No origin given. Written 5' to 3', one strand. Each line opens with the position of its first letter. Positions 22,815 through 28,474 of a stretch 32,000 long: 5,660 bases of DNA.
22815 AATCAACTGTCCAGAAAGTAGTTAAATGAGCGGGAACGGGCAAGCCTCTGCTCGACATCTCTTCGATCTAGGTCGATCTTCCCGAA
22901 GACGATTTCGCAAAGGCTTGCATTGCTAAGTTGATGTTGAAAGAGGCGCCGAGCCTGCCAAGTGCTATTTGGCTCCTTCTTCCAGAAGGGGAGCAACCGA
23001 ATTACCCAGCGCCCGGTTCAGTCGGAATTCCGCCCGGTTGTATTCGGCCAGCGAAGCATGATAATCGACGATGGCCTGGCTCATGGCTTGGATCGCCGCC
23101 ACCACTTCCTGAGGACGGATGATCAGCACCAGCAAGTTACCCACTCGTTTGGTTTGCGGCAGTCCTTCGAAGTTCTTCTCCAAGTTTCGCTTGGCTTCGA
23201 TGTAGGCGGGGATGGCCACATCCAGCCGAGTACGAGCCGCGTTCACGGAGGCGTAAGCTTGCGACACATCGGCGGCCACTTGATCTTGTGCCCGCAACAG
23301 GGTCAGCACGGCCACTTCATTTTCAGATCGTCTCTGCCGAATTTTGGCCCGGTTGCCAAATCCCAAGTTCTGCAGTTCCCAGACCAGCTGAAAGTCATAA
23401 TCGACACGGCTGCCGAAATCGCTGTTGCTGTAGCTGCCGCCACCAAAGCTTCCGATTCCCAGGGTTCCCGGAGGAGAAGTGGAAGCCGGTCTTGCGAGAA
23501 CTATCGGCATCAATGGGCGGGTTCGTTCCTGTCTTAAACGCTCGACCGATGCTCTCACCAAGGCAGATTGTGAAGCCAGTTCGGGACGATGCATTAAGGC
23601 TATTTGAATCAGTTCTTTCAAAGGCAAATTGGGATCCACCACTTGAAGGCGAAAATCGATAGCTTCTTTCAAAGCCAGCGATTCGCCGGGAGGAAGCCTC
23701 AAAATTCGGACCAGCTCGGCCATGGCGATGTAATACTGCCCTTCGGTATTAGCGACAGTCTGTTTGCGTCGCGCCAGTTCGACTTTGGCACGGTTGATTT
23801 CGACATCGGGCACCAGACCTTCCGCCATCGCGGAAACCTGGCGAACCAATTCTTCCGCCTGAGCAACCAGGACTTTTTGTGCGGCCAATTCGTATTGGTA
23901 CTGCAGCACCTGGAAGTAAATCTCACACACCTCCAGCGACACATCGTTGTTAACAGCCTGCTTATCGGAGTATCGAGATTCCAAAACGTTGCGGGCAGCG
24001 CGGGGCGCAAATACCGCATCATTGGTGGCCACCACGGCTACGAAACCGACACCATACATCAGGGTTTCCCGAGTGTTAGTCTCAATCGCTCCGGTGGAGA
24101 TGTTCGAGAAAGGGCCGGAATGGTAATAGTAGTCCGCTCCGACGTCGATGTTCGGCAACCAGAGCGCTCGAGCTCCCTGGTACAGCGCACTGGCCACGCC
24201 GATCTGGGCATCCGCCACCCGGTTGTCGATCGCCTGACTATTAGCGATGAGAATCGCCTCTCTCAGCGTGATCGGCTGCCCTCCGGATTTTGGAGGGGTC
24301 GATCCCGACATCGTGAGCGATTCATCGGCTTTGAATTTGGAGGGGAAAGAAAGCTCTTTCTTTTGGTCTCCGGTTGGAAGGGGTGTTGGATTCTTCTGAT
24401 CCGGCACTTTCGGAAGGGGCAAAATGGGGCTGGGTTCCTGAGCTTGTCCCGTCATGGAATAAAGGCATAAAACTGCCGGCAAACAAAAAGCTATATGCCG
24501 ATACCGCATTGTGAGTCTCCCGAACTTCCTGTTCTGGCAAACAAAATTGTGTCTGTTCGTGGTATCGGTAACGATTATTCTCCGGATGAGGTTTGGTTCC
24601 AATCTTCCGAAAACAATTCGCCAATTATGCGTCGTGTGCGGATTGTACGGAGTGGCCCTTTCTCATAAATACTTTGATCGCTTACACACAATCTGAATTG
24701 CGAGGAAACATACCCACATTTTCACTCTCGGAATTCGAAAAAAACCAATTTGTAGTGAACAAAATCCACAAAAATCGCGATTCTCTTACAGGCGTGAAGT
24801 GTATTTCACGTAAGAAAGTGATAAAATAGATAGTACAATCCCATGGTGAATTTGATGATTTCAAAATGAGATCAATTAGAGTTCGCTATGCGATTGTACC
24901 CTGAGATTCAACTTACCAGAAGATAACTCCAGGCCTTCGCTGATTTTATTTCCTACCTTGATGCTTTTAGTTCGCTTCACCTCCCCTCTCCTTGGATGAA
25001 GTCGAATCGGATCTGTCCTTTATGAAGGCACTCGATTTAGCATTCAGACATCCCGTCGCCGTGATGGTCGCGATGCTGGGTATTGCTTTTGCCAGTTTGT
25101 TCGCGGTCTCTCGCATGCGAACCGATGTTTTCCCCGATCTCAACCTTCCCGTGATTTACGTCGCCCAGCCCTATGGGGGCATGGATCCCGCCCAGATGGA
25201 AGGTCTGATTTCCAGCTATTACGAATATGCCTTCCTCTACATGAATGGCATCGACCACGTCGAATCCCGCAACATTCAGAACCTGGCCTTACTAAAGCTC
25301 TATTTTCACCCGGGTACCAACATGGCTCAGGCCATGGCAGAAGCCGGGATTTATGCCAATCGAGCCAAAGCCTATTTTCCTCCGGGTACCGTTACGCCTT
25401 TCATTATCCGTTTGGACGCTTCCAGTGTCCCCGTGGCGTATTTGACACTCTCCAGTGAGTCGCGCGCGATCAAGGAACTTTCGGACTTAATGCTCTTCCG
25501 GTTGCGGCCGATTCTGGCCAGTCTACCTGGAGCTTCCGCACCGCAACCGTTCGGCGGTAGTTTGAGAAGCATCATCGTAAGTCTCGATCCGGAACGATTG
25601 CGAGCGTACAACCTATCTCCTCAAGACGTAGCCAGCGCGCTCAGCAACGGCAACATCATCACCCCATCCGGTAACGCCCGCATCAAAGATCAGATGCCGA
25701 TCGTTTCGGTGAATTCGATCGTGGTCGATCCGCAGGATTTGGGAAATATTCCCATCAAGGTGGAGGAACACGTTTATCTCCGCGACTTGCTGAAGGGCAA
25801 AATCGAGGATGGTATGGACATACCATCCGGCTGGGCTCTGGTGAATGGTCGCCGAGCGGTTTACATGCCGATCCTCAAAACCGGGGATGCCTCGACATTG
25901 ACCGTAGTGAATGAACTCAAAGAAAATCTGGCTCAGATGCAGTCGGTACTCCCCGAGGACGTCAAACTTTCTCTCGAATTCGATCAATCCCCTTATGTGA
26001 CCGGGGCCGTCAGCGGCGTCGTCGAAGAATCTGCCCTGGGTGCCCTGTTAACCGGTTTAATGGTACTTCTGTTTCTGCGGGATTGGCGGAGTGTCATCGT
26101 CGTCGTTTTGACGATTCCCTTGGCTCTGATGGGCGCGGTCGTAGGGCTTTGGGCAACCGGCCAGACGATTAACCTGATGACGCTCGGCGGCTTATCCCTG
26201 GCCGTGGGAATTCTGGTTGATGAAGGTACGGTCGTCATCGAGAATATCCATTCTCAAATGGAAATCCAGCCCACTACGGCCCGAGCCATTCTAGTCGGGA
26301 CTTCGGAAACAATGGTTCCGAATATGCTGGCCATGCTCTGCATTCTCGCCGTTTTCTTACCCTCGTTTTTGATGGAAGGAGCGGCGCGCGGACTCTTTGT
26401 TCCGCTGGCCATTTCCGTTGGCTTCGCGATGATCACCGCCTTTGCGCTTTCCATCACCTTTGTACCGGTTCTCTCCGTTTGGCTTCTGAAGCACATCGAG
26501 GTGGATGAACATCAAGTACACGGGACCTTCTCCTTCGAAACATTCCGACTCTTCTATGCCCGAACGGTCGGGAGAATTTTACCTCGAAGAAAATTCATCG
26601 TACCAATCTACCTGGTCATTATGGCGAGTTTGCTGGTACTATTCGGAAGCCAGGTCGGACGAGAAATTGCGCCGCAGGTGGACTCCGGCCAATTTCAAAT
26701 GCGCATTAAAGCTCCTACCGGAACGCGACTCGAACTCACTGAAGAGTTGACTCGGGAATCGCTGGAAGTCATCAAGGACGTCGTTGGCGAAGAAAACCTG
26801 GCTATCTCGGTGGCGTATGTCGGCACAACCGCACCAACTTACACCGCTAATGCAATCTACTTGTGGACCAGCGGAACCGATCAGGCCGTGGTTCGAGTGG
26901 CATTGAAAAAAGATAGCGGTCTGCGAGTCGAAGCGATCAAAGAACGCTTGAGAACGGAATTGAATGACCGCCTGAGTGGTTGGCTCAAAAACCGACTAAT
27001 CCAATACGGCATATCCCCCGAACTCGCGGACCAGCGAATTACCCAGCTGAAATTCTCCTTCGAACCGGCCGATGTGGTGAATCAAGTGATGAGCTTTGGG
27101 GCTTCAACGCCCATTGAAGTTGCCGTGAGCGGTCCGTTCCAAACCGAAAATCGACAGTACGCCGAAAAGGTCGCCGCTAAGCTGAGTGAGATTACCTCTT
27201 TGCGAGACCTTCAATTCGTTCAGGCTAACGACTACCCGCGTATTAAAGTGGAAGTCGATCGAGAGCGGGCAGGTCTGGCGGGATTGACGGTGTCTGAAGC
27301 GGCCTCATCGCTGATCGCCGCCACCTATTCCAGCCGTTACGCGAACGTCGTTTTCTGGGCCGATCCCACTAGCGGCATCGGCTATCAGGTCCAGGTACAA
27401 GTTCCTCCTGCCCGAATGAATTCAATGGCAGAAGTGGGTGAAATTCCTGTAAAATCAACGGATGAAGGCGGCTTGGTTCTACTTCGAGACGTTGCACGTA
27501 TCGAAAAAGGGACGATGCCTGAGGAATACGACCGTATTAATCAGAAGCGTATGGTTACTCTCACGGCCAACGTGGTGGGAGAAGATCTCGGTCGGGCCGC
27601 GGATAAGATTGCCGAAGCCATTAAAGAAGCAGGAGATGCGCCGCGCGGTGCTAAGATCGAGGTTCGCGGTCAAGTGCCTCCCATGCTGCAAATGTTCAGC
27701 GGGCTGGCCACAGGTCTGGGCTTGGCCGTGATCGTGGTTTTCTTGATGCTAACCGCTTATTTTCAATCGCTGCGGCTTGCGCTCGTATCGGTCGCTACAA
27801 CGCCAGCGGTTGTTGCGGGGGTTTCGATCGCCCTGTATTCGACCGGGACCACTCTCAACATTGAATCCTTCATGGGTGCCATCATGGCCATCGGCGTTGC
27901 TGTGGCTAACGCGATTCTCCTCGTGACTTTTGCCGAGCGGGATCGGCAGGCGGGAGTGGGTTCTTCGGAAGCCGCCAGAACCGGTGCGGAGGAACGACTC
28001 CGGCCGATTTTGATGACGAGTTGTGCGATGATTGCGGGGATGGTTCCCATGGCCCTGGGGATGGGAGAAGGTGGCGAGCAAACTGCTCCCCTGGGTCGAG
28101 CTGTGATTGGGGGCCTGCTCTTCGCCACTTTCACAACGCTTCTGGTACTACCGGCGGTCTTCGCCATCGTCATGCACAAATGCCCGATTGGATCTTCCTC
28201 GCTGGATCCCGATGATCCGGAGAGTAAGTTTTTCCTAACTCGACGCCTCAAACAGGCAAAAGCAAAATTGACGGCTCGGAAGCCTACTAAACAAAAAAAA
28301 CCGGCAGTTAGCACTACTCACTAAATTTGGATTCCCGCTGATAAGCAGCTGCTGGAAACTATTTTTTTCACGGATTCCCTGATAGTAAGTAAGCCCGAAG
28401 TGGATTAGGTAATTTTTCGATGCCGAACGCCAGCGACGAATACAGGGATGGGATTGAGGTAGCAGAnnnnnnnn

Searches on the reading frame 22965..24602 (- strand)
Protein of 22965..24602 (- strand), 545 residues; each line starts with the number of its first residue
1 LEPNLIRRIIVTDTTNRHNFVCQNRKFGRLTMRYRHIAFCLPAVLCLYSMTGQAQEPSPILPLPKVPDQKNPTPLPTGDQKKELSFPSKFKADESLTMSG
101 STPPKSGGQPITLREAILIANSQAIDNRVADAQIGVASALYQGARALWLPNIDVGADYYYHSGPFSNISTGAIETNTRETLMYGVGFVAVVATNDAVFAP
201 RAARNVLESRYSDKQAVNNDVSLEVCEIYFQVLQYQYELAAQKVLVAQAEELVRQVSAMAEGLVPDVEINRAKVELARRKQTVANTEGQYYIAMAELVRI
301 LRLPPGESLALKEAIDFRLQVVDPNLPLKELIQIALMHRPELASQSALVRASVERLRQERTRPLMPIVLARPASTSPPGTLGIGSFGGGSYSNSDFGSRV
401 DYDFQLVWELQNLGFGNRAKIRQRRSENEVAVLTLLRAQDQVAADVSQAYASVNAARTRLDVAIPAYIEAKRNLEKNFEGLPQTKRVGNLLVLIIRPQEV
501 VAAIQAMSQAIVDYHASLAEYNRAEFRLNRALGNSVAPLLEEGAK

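Call 6: search_protein_families(library=pfam, proteins=[window:22965-24602:-])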
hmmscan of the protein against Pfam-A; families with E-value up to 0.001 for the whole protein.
window:22965-24602:- (545 aa): 1 family
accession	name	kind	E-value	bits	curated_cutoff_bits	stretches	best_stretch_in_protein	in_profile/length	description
PF02321.23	OEP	-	1.9e-22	80.4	22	2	121-300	9-185/187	Outer membrane efflux protein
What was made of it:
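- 22965..24602 (-): Outer-membrane factor (TolC-like) gene, transcribed divergently from the permease genes. Pfam OEP PF02321, E 1.9e-22 (call 6).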

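Call 47: search_protein_families(library=ncbifam, proteins=[window:22965-24602:-], max_evalue=0.001)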
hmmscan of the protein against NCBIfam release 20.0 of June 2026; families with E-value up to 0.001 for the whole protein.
window:22965-24602:- (545 aa): 2 families
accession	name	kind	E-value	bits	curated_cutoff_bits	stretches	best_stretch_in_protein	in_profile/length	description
TIGR01844.1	type_I_sec_TolC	subfamily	1.7e-12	47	225.15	1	111-534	3-406/414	TolC family outer membrane protein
TIGR01845.1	outer_NodT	subfamily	7.2e-08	31.7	210.05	0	119-310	65-257/460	efflux transporter outer membrane subunit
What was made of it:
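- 22965..24602 (-): Weak TolC/NodT NCBIfam hits (call 47).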

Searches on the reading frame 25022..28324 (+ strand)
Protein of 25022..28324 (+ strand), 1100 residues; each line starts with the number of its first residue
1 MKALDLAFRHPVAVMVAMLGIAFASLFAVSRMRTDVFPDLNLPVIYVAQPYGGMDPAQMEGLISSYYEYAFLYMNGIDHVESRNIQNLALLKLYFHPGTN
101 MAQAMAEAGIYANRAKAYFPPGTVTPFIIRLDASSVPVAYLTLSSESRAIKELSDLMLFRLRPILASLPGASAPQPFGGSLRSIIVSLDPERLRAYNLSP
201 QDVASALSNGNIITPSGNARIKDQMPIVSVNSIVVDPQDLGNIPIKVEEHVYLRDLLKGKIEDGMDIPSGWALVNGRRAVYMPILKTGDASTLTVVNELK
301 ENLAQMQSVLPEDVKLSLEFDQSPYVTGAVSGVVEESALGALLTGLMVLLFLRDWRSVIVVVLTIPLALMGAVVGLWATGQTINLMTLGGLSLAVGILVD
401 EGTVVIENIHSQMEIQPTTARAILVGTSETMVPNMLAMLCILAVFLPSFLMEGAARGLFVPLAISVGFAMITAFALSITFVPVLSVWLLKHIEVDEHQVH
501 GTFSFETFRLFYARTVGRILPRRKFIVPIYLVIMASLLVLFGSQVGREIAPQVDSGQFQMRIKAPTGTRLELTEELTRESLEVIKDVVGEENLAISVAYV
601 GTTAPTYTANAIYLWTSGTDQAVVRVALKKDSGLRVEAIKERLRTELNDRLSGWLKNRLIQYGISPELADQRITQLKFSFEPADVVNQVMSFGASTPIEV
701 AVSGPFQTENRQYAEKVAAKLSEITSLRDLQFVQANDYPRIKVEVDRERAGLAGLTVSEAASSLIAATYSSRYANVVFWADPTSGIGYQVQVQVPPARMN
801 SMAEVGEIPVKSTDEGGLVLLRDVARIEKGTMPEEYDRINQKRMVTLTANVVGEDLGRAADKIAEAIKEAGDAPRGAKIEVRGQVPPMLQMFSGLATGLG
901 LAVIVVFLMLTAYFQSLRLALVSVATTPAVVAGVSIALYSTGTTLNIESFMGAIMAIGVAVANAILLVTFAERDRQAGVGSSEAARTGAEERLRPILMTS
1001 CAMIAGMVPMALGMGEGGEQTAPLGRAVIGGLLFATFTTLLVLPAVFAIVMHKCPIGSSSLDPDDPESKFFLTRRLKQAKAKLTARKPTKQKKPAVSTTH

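Call 6: search_protein_families(library=pfam, proteins=[window:25022-28324:+])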
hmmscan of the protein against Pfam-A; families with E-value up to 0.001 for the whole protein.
window:25022-28324:+ (1100 aa): 1 family
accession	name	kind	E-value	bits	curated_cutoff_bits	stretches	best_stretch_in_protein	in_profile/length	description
PF00873.25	ACR_tran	-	3.1e-176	588.4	28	1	5-1050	3-1020/1021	AcrB/AcrD/AcrF family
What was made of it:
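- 25022..28324 (+): RND permease copy 1 (RND1), canonical: Glu336, Asp400-Glu401, Pro995, Thr999. ACR_tran full length, E 3e-176 (call 6).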

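Call 47: search_protein_families(library=ncbifam, proteins=[window:25022-28324:+], max_evalue=0.001)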
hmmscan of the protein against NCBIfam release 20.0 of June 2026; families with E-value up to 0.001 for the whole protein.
window:25022-28324:+ (1100 aa): 14 families
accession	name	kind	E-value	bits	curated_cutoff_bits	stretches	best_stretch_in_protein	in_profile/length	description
NF033617.1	RND_permease_2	subfamily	3.4e-148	495.4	1250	1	6-1050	3-1007/1009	multidrug efflux RND transporter permease subunit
NF000282.2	RND_permease_1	subfamily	1e-109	368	1250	2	11-610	8-620/1029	multidrug efflux RND transporter permease subunit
TIGR00914.1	2A0601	subfamily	1.3e-106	357.6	701.45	2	7-569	9-582/1051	CusA/CzcA family heavy metal efflux RND transporter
NF007133.0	PRK09579.1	equivalog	2.4e-102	343.2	1763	2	2-586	2-586/1017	multidrug efflux RND transporter permease subunit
TIGR00915.1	2A0602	subfamily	2.3e-94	317.1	940.35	2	10-579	8-593/1050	efflux RND transporter permease subunit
NF007905.0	PRK10614.1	equivalog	1.2e-79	268.2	1774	2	1-586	1-588/1025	multidrug efflux RND transporter permease subunit MdtC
NF007131.0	PRK09577.1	equivalog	1.9e-69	234.5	1768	1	10-1051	8-1023/1045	multidrug efflux RND transporter permease subunit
NF007798.0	PRK10503.1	equivalog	5.2e-67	226.3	1584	2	10-601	19-613/1040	MdtB/MuxB family multidrug efflux RND transporter permease subunit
NF007842.1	PRK10555.1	equivalog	2.5e-64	217.6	1854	2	11-578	9-591/1036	multidrug efflux RND transporter permease AcrD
NF000037.1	RND_perm_OqxB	exception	6.6e-59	199.7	2200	2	11-608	11-627/1050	multidrug efflux RND transporter permease subunit OqxB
NF011706.2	PRK15127.1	equivalog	2.5e-55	187.9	2150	3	11-579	9-593/1049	multidrug efflux RND transporter permease subunit AcrB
TIGR00921.1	2A067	subfamily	2.6e-09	35.7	351.9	1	832-1051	123-347/733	hydrophobe/amphiphile efflux-3 (HAE3) family transporter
TIGR00916.1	2A0604s01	subfamily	1.3e-06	28.3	148.6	0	315-474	67-231/231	SecD/SecF family protein translocase subunit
TIGR03480.1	HpnN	hypoth_equivalog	5.2e-05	21.4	751.85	1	876-1053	248-426/862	hopanoid biosynthesis associated RND transporter like protein HpnN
